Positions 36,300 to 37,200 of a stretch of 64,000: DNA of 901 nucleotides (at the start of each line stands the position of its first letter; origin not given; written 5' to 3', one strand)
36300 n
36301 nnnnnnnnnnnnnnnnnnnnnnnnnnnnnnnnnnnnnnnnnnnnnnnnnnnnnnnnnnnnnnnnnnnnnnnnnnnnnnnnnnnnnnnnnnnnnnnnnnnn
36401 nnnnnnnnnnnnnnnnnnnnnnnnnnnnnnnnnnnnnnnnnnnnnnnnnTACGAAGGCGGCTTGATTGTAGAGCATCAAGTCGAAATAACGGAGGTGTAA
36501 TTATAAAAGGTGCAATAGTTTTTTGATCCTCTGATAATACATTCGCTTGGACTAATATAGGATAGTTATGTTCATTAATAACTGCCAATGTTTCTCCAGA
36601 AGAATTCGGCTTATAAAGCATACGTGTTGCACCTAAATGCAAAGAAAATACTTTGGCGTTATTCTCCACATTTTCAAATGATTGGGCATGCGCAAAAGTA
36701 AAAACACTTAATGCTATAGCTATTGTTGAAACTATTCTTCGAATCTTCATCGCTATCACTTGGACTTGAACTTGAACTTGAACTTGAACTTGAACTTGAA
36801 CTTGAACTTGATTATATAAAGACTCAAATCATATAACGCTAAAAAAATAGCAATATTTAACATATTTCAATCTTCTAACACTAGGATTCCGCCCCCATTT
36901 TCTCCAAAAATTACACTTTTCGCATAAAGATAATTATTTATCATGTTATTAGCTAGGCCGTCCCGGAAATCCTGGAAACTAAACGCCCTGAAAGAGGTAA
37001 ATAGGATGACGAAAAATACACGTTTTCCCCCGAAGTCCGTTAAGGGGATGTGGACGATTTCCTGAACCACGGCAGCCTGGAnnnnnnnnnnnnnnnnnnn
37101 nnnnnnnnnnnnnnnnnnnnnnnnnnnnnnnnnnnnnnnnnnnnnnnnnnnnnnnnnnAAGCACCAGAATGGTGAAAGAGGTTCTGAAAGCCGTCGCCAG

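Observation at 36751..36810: Perfect (CTTGAA)x8 microsatellite 11 bp upstream of the AAF chaperone start codon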

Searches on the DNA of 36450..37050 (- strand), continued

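Call 30: get_annotated_region(hit=H14, flank=300)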
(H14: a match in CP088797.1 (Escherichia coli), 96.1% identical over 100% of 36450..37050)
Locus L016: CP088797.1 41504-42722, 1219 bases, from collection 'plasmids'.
description: Escherichia coli strain B16EC0481 plasmid pB16EC0481-1, complete sequence
organism: Escherichia coli (NCBI taxid 562)
taxonomy: Bacteria; Pseudomonadota; Gammaproteobacteria; Enterobacterales; Enterobacteriaceae; Escherichia; Escherichia coli
host: -; source: Homo sapiens,blood; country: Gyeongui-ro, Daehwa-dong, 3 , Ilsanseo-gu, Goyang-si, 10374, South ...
typing (MOB-suite, as given by PLSDB): non-mobilizable; replicon IncFIA,IncFIB
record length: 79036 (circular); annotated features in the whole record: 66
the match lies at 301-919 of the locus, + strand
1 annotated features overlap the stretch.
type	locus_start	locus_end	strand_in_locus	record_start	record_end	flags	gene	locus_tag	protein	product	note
predicted_resistance_gene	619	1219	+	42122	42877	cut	aggD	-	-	aggregative adherence fimbria I chaperone AggD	predicted by amrfinderplus; class ; identity 100.0%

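Call 31: get_annotated_region(hit=H16, flank=300)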
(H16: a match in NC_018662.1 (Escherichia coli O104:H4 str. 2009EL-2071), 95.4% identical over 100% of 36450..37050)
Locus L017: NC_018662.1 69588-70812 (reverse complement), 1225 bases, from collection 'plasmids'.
description: Escherichia coli O104:H4 str. 2009EL-2071 plasmid pAA-09EL71, complete sequence
organism: Escherichia coli O104:H4 str. 2009EL-2071 (NCBI taxid 1133853)
taxonomy: Bacteria; Pseudomonadota; Gammaproteobacteria; Enterobacterales; Enterobacteriaceae; Escherichia; Escherichia coli; Escherichia coli O104:H4 str. 2009EL-2071
host: -; source: Stool; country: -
typing (MOB-suite, as given by PLSDB): mobilizable; replicon IncFIB,IncFII,rep_cluster_2232; relaxase MOBF,MOBP
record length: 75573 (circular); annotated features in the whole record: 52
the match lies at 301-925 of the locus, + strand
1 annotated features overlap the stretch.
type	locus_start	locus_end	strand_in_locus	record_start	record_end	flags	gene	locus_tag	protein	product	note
predicted_resistance_gene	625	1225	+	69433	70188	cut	aggD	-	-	aggregative adherence fimbria I chaperone AggD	predicted by amrfinderplus; class ; identity 99.21%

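Call 32: get_annotated_region(hit=H17, flank=300)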
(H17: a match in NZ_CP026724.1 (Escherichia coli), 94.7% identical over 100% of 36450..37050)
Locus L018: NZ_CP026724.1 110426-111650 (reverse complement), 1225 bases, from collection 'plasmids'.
description: Escherichia coli strain 266917_2 plasmid p266917_2_01, complete sequence
organism: Escherichia coli (NCBI taxid 562)
taxonomy: Bacteria; Pseudomonadota; Gammaproteobacteria; Enterobacterales; Enterobacteriaceae; Escherichia; Escherichia coli
host: -; source: Homo sapiens,Purified Isolate,feces; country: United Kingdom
typing (MOB-suite, as given by PLSDB): conjugative; replicon IncFIA,IncFIB,IncFII; relaxase MOBF; mating-pair formation MPF_F
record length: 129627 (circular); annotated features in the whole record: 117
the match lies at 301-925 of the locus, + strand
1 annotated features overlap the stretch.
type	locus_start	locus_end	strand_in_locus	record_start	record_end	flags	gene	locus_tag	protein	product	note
predicted_resistance_gene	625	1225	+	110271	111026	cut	aggD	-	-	aggregative adherence fimbria I chaperone AggD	predicted by amrfinderplus; class ; identity 99.21%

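Call 33: get_annotated_region(hit=H20, flank=300)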
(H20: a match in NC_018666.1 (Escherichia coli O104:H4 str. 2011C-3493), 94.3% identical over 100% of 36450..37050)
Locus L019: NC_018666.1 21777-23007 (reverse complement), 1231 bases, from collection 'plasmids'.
description: Escherichia coli O104:H4 str. 2011C-3493 plasmid pAA-EA11, complete sequence
organism: Escherichia coli O104:H4 str. 2011C-3493 (NCBI taxid 1133852)
taxonomy: Bacteria; Pseudomonadota; Gammaproteobacteria; Enterobacterales; Enterobacteriaceae; Escherichia; Escherichia coli; Escherichia coli O104:H4 str. 2011C-3493
host: -; source: -; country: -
typing (MOB-suite, as given by PLSDB): mobilizable; replicon IncFIB,IncFII,rep_cluster_2232; relaxase MOBF,MOBP
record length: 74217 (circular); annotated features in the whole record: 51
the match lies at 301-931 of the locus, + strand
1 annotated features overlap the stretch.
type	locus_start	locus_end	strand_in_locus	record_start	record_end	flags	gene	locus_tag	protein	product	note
predicted_resistance_gene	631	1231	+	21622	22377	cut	aggD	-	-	aggregative adherence fimbria I chaperone AggD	predicted by amrfinderplus; class ; identity 99.21%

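Call 34: get_annotated_region(hit=H3, flank=300)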
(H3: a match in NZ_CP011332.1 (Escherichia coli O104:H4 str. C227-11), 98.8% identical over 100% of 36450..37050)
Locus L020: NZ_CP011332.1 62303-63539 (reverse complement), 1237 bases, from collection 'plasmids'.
description: Escherichia coli O104:H4 str. C227-11 isolate 368 shch plasmid unnamed, complete sequence
organism: Escherichia coli O104:H4 str. C227-11 (NCBI taxid 1048254)
taxonomy: Bacteria; Pseudomonadota; Gammaproteobacteria; Enterobacterales; Enterobacteriaceae; Escherichia; Escherichia coli; Escherichia coli O104:H4 str. C227-11
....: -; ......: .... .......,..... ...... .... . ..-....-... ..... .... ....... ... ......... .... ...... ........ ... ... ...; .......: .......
typing (MOB-suite, as given by PLSDB): mobilizable; replicon IncFIB,IncFII,rep_cluster_2232; relaxase MOBF,MOBP
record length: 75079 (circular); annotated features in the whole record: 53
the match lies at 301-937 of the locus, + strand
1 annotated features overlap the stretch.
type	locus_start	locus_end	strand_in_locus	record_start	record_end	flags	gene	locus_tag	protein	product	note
predicted_resistance_gene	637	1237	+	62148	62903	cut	aggD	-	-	aggregative adherence fimbria I chaperone AggD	predicted by amrfinderplus; class ; identity 99.21%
